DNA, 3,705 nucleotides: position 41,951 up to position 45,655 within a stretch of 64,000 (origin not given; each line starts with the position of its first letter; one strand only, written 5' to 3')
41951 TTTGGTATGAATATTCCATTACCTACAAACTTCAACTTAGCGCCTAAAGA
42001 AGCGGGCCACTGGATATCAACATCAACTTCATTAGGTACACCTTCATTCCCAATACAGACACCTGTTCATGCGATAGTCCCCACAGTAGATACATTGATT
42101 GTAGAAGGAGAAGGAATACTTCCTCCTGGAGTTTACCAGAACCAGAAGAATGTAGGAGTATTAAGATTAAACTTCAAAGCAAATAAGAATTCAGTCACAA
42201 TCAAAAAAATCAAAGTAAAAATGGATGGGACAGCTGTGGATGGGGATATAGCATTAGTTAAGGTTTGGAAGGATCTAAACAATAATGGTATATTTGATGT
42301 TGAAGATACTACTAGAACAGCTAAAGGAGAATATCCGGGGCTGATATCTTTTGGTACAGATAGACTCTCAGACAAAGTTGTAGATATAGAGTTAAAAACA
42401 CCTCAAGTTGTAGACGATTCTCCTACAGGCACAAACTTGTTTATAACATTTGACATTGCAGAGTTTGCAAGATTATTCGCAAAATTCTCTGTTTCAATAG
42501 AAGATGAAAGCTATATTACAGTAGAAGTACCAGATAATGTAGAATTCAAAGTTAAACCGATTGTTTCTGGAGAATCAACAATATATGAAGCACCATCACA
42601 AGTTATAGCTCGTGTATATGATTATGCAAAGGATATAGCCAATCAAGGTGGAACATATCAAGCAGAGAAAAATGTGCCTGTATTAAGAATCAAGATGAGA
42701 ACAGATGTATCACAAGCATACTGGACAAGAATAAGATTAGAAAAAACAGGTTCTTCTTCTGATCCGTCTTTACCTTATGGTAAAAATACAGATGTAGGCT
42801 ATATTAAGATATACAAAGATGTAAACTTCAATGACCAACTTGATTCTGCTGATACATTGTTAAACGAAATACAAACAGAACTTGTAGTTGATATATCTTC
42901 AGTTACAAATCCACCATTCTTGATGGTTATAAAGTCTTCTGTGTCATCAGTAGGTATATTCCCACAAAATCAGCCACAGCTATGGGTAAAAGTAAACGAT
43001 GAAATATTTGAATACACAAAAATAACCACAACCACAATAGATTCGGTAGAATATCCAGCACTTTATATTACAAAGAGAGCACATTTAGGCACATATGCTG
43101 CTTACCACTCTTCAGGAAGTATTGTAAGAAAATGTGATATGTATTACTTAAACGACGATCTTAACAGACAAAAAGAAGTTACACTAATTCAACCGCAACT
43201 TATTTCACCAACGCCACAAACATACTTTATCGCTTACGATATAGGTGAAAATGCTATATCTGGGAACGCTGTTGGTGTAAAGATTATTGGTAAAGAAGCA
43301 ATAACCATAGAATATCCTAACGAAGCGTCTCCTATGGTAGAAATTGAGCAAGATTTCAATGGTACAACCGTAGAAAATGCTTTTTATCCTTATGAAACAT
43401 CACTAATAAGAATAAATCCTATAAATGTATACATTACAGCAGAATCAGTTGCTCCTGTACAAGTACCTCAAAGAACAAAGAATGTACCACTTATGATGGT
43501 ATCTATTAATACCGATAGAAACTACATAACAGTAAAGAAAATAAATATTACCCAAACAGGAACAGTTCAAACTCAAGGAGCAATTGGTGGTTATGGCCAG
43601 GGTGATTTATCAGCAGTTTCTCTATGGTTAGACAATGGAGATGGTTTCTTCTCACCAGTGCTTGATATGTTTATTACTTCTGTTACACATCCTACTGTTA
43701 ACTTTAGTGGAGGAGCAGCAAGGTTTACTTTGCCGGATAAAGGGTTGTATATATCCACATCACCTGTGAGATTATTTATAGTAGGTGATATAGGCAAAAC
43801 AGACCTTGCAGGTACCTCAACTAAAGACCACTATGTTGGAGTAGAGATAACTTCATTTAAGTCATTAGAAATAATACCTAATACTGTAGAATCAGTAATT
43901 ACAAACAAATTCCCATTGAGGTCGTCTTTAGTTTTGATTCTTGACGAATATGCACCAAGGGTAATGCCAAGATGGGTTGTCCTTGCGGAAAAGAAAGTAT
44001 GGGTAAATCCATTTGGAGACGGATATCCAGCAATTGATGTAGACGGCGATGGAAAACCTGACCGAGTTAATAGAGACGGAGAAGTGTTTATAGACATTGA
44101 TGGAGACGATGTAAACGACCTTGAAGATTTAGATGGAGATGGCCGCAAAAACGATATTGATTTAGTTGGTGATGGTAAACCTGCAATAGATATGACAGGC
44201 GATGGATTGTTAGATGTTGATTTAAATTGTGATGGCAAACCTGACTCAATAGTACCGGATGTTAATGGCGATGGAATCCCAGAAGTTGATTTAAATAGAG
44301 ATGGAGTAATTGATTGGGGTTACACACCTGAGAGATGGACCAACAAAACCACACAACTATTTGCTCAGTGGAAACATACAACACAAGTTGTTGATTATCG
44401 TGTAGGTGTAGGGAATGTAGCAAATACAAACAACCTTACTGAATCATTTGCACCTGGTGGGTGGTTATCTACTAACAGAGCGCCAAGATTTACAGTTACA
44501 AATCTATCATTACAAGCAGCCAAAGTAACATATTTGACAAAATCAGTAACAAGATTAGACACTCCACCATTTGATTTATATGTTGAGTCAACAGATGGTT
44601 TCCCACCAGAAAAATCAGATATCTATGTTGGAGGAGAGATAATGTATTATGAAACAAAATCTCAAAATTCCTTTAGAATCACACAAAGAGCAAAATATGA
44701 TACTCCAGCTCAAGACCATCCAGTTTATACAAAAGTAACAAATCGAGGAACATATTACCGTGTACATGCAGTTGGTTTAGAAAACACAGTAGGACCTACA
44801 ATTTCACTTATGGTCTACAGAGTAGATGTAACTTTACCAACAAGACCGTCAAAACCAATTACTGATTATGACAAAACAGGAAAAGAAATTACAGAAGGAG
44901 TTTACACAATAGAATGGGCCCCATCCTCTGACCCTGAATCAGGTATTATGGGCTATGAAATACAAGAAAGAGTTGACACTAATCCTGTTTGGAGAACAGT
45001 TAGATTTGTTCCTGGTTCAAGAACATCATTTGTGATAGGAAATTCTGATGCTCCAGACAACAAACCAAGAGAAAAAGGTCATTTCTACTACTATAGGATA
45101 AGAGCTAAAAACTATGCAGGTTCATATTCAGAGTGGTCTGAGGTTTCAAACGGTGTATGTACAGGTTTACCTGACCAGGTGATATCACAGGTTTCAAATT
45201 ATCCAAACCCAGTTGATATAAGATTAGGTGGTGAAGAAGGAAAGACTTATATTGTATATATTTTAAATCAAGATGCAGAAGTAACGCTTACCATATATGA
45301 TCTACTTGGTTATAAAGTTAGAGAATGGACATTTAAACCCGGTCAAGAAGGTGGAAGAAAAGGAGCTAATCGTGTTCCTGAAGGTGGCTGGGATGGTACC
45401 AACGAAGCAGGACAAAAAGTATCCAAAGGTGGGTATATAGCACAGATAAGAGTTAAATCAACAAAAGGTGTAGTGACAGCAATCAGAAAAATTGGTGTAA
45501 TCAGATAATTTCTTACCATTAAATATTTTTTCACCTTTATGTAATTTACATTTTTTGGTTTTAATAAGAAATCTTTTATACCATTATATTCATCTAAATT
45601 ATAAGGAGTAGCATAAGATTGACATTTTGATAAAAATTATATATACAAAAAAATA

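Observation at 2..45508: Giant (>15,168-aa) multi-zone surface protein gene occupying 71% of the window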

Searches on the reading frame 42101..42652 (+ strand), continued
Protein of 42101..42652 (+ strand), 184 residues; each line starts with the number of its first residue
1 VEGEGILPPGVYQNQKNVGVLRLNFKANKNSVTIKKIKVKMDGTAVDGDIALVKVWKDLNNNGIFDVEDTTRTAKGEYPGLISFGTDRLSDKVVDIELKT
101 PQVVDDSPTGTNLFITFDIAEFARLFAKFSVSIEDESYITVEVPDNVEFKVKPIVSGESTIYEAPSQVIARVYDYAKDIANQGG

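Call 89: find_encoding_contigs(protein=P0044, flank=10000, max_places=2)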
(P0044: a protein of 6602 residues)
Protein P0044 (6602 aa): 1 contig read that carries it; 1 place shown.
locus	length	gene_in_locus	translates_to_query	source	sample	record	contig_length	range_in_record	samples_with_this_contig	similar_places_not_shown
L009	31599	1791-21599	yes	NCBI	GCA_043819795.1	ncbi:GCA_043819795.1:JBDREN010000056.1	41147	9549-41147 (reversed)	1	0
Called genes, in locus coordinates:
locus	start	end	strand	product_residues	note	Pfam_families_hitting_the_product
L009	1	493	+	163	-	PF00072:Response_reg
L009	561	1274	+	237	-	PF00072:Response_reg (faint), PF00486:Trans_reg_C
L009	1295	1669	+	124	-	PF00072:Response_reg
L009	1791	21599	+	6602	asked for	PF00041:fn3 (faint), PF01839:FG-GAP (faint), PF13517:FG-GAP_3, PF25788:Ig_Rha78A_N (faint), PF13517:FG-GAP_3, PF13385:Laminin_G_3, PF02210:Laminin_G_2 (faint), PF13385:Laminin_G_3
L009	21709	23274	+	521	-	PF23914:TPR_CcmH_CycH (weak), PF13414:TPR_11 (faint), PF13432:TPR_16 (weak), PF14559:TPR_19 (weak), PF00515:TPR_1, PF07719:TPR_2 (weak), PF13181:TPR_8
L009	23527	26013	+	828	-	PF00512:HisKA, PF02518:HATPase_c, PF14841:FliG_M, PF01706:FliG_C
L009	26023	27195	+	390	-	-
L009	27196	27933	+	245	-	PF01618:MotA_ExbB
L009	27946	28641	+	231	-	PF13677:MotB_plug, PF00691:OmpA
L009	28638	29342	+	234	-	PF00486:Trans_reg_C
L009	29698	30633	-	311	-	PF00072:Response_reg, PF00990:GGDEF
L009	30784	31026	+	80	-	PF09527:ATPase_gene1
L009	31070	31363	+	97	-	-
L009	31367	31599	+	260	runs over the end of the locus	PF00119:ATP-synt_A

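Call 90: search_protein_families(library=ncbifam, proteins=[L008:23235-24860:+, L009:21709-23271:+, L008:25930-27429:+, L008:27422-28159:+, L008:28379-29389:+, L009:26023-27192:+], max_evalue=0.001)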
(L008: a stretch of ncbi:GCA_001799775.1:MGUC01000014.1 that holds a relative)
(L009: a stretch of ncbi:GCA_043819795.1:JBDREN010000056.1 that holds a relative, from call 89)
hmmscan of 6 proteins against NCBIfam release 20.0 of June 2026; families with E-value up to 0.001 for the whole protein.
L008:23235-24860:+ (542 aa): 7 families
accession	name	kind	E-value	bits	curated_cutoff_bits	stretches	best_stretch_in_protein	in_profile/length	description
NF033709.1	PorV_fam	subfamily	1.9e-23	83.6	90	1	52-237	8-207/326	PorV/PorQ family protein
NF052325.1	PorVQ2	equivalog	1.1e-15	57.4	325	1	49-212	28-198/354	putative type IX sorting system protein PorV2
NF033711.1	T9SS_PorQ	equivalog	3.1e-15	56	220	1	28-212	6-187/335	type IX secretion system protein PorQ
NF040959.1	MamA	equivalog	6.4e-05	22.5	200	0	460-530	103-173/204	magnetosome protein MamA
TIGR02521.1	type_IV_pilW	equivalog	7.1e-05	22.5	154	1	473-532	42-101/234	type IV pilus biogenesis/stability protein PilW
TIGR02917.1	PEP_TPR_lipo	equivalog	0.00018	19.5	312.2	1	474-529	443-498/899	XrtA/PEP-CTERM system TPR-repeat protein PrsT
NF033710.1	T9SS_OM_PorV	equivalog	0.00075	18.8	250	0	55-236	33-231/367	type IX secretion system outer membrane channel protein PorV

L009:21709-23271:+ (521 aa): 9 families
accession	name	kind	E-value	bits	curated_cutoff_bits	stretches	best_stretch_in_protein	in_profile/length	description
NF033709.1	PorV_fam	subfamily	6.6e-23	81.8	90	1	33-291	8-326/326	PorV/PorQ family protein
NF052325.1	PorVQ2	equivalog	1.6e-20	73.3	325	1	29-175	27-183/354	putative type IX sorting system protein PorV2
NF033711.1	T9SS_PorQ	equivalog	1.1e-13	51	220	1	35-176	32-171/335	type IX secretion system protein PorQ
TIGR02521.1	type_IV_pilW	equivalog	2.7e-08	33.7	154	1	438-511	27-100/234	type IV pilus biogenesis/stability protein PilW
NF040959.1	MamA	equivalog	8.7e-07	28.6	200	1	446-513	109-176/204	magnetosome protein MamA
TIGR02917.1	PEP_TPR_lipo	equivalog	1.8e-06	26.1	312.2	1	448-512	369-433/899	XrtA/PEP-CTERM system TPR-repeat protein PrsT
NF033710.1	T9SS_OM_PorV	equivalog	2e-05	24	250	1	33-165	30-164/367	type IX secretion system outer membrane channel protein PorV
NF047507.1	TPR_BatC_Lepto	exception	8.5e-05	22.1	175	0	476-517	96-137/214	TPR repeat-containing protein BatC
NF033758.1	gliding_GltE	equivalog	0.00063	18.8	225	0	452-508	266-322/411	adventurous gliding motility TPR repeat lipoprotein GltE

L008:25930-27429:+ (500 aa): 1 family
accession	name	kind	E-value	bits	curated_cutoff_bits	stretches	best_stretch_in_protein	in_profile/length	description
TIGR00207.1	fliG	equivalog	5.1e-16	58.9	226.7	1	288-470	126-315/338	flagellar motor switch protein FliG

L008:27422-28159:+ (246 aa): 1 family
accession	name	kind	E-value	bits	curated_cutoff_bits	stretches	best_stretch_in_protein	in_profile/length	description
TIGR02168.1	SMC_prok_B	equivalog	0.00036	18.4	567.35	1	69-211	261-401/1181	chromosome segregation protein SMC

L008:28379-29389:+ (337 aa): 0 families

L009:26023-27192:+ (390 aa): 0 families

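Call 94: find_encoding_contigs(protein=P0051, flank=8000, max_places=1)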
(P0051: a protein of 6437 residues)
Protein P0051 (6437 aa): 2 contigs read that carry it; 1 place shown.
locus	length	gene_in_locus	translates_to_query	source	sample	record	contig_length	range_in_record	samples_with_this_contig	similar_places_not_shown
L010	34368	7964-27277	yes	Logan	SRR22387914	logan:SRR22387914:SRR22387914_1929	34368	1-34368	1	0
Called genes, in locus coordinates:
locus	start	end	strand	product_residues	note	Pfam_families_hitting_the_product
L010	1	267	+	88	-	?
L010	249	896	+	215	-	PF21948:LplA-B_cat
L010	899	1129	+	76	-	PF01037:AsnC_trans_reg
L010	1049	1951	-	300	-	PF00912:Transgly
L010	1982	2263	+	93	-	-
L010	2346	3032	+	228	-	PF14237:GYF_2 (weak), PF00072:Response_reg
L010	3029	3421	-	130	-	PF07719:TPR_2 (faint)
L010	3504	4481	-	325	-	-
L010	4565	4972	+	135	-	PF00072:Response_reg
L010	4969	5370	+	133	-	PF00072:Response_reg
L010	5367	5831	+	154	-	-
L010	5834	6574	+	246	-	-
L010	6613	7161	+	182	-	-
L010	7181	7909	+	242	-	PF00072:Response_reg (weak), PF00486:Trans_reg_C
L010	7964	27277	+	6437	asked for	PF01436:NHL (faint), PF25788:Ig_Rha78A_N (faint), PF02210:Laminin_G_2 (faint), PF24489:Ig_J_second (faint), PF00041:fn3 (faint), PF16656:Pur_ac_phosph_N (faint), PF13385:Laminin_G_3, PF13860:FlgD_ig (weak)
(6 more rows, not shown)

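Call 95: find_encoding_contigs(protein=P0050, flank=8000, max_places=1)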
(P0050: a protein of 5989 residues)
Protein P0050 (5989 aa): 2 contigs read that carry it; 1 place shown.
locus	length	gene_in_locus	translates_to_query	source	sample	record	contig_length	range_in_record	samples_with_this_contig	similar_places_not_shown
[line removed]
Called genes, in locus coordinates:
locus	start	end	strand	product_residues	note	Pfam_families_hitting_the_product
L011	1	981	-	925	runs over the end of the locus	PF02517:Rce1-like (weak), PF00089:Trypsin, PF13365:Trypsin_2, PF13180:PDZ_2, PF17820:PDZ_6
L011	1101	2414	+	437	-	PF00534:Glycos_transf_1, PF20706:GT4-conflict, PF13692:Glyco_trans_1_4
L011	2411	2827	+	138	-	PF22636:FlK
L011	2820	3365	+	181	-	PF13302:Acetyltransf_3, PF13420:Acetyltransf_4, PF00583:Acetyltransf_1 (weak)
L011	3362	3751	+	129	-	PF00072:Response_reg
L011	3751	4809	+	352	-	PF02737:3HCDH_N, PF00725:3HCDH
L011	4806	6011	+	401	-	PF00108:Thiolase_N, PF00109:ketoacyl-synt (weak), PF02803:Thiolase_C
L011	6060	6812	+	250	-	PF00072:Response_reg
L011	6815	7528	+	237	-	PF00072:Response_reg, PF00486:Trans_reg_C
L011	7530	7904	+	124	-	PF00072:Response_reg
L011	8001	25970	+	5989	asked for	PF00041:fn3 (faint), PF01839:FG-GAP (faint), PF13517:FG-GAP_3, PF13517:FG-GAP_3, PF13517:FG-GAP_3, PF13385:Laminin_G_3, PF13385:Laminin_G_3, PF13860:FlgD_ig (weak), +3 more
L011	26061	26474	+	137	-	PF13860:FlgD_ig (weak)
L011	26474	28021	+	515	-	PF13181:TPR_8 (faint), PF13432:TPR_16 (faint), PF13414:TPR_11 (faint), PF14559:TPR_19 (weak), PF23914:TPR_CcmH_CycH (weak), PF00515:TPR_1 (weak), PF07719:TPR_2 (weak)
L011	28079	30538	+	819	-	PF00512:HisKA, PF02518:HATPase_c, PF14841:FliG_M, PF01706:FliG_C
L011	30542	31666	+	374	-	-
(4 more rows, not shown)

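Call 96: find_encoding_contigs(protein=P0065, flank=8000, max_places=1)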
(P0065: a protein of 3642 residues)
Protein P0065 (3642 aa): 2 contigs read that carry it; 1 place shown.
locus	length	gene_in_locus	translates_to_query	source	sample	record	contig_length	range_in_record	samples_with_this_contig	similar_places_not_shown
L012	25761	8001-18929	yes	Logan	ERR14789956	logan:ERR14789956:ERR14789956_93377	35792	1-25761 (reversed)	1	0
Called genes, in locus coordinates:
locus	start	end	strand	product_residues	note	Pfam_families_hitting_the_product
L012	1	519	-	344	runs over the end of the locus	PF01522:Polysacc_deac_1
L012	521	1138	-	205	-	-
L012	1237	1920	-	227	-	-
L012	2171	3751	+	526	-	PF00270:DEAD, PF04851:ResIII, PF00271:Helicase_C, PF03880:DbpA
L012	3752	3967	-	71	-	-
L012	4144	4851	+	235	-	-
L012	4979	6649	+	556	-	PF14841:FliG_M, PF01706:FliG_C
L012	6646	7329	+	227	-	PF01706:FliG_C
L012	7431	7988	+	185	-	-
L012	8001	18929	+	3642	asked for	PF01344:Kelch_1 (faint), PF24681:Kelch_KLHDC2_KLHL20_DRC7, PF13415:Beta-prop_FBX42, PF24681:Kelch_KLHDC2_KLHL20_DRC7, PF13415:Beta-prop_FBX42, PF24681:Kelch_KLHDC2_KLHL20_DRC7, PF24996:NANM (weak), PF24681:Kelch_KLHDC2_KLHL20_DRC7, +4 more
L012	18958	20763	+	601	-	PF00515:TPR_1 (weak)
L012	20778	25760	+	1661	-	?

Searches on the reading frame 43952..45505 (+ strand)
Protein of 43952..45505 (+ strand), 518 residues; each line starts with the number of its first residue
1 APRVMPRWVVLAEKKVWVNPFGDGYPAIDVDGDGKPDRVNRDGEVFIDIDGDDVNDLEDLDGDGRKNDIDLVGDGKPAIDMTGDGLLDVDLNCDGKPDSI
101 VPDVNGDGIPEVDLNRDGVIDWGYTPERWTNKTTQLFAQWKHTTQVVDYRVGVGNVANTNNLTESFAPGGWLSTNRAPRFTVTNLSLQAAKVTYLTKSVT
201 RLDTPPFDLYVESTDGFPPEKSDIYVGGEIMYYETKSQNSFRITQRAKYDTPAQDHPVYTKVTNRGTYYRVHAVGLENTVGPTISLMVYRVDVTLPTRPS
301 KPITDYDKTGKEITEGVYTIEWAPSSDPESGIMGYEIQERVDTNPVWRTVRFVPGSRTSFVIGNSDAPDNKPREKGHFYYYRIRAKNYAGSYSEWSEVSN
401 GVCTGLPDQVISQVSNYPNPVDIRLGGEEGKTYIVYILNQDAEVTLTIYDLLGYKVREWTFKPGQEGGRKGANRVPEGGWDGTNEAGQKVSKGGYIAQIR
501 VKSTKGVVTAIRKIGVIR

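Call 34: search_protein_families(library=ncbifam, proteins=[window:43952-45505:+], max_evalue=0.01)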
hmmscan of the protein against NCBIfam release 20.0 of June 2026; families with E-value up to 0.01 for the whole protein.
window:43952-45505:+ (518 aa): 3 families
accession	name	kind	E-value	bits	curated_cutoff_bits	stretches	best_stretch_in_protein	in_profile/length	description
NF033707.1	T9SS_sortase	equivalog_domain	3.3e-06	25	420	1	410-506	995-1082/1095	type IX secretion system sortase PorU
NF052323.1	T9SSA_dep_M6i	equivalog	0.00012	20.1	600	1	413-518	957-1043/1043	T9SS-dependent M6-like inactivated metalloprotease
NF005176.1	PRK06655.1-1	equivalog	0.0078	16.2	230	0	428-502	83-150/197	flagellar hook assembly protein FlgD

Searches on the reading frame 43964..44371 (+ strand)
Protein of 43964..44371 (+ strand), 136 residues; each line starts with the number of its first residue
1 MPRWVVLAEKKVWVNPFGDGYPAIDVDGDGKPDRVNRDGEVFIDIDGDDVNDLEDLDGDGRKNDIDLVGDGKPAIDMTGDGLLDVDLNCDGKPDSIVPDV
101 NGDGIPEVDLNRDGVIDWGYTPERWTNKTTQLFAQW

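Call 99: search_protein_families(library=pfam, proteins=[window:43964-44371:+], max_evalue=1)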
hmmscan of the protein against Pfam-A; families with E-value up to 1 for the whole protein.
window:43964-44371:+ (136 aa): 1 family
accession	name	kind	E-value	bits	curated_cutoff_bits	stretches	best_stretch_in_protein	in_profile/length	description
PF13202.12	EF-hand_5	-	0.18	11.8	25.9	1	108-118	8-18/25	EF hand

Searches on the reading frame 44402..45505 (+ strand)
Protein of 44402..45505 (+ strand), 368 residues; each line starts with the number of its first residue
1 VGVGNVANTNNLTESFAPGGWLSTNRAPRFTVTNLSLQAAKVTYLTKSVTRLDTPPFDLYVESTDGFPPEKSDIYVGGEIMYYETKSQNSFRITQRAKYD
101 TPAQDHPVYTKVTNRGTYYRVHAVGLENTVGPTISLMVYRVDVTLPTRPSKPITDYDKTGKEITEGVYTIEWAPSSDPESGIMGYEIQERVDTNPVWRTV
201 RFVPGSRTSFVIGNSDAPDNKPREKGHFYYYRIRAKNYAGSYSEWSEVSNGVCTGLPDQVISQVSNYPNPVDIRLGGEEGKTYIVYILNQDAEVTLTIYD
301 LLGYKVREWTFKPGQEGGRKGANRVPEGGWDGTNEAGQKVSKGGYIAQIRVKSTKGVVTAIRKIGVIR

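Call 6: search_protein_families(library=pfam, proteins=[window:44402-45505:+], max_evalue=0.01)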
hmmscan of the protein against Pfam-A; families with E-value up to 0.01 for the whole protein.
window:44402-45505:+ (368 aa): 1 family
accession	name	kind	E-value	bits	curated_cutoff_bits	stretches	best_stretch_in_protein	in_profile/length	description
PF13860.13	FlgD_ig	-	9.2e-05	22.8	27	1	281-354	11-76/79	FlgD Ig-like domain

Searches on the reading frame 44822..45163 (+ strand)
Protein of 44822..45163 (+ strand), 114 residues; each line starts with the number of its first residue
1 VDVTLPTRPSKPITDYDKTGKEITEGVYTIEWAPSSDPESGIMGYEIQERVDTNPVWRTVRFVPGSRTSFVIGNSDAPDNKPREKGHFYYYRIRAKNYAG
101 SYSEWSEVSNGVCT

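Call 99: search_protein_families(library=pfam, proteins=[window:44822-45163:+], max_evalue=1)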
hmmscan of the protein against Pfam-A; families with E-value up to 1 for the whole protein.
window:44822-45163:+ (114 aa): 2 families
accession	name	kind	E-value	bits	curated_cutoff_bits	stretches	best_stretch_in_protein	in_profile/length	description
PF25788.1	Ig_Rha78A_N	-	0.082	13.6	27.4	1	29-109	21-97/105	Rha78A-like, N-terminal immunoglobulin domain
PF24489.1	Ig_J_second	-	0.2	12.2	27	1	82-109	64-90/105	Tip attachment protein J second Ig-like domain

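Call 102: search_solved_structures(query=A7, max_evalue=1)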
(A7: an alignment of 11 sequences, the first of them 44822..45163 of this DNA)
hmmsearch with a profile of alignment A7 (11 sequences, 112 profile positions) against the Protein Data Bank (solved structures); distinct sequences matched with E-value up to 1: 184 (the best 60 are shown).
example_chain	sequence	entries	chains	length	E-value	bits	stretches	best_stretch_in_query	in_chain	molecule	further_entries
8q6t_I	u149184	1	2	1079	1.3e-58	199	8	3-102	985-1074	Titin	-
8g4l_bm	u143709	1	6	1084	9.7e-57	193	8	8-108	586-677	Titin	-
8bnq_A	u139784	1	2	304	5.6e-20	74.6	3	5-105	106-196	Titin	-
7mrn_A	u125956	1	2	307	2.5e-15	59.6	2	3-109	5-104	Contactin-5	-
3lpw_A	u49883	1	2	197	3.4e-15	59.2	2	9-98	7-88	A77-A78 domain from Titin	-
5e52_A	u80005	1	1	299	6.2e-15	58.4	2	18-109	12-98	Contactin-5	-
8bvo_A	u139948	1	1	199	6.8e-15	58.2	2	3-106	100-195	Titin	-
8bxr_A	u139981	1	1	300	7.8e-15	58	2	3-106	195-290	Titin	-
7mro_A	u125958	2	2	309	2.3e-14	56.5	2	4-108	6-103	Contactin-4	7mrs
7mrq_A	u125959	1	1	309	3.8e-14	55.8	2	5-106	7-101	Contactin-4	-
7mrk_B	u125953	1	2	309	4.6e-14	55.5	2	5-106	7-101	Contactin-4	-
5e7l_A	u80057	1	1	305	1e-13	54.4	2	4-107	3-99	Contactin-2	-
5fm5_M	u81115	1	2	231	1e-12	51.2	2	7-110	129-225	MYOMESIN-1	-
8k3j_A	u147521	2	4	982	1.2e-12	51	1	5-107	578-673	Contactin-2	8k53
9ba4_A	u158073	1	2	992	1.3e-12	50.9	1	5-107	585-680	Contactin-2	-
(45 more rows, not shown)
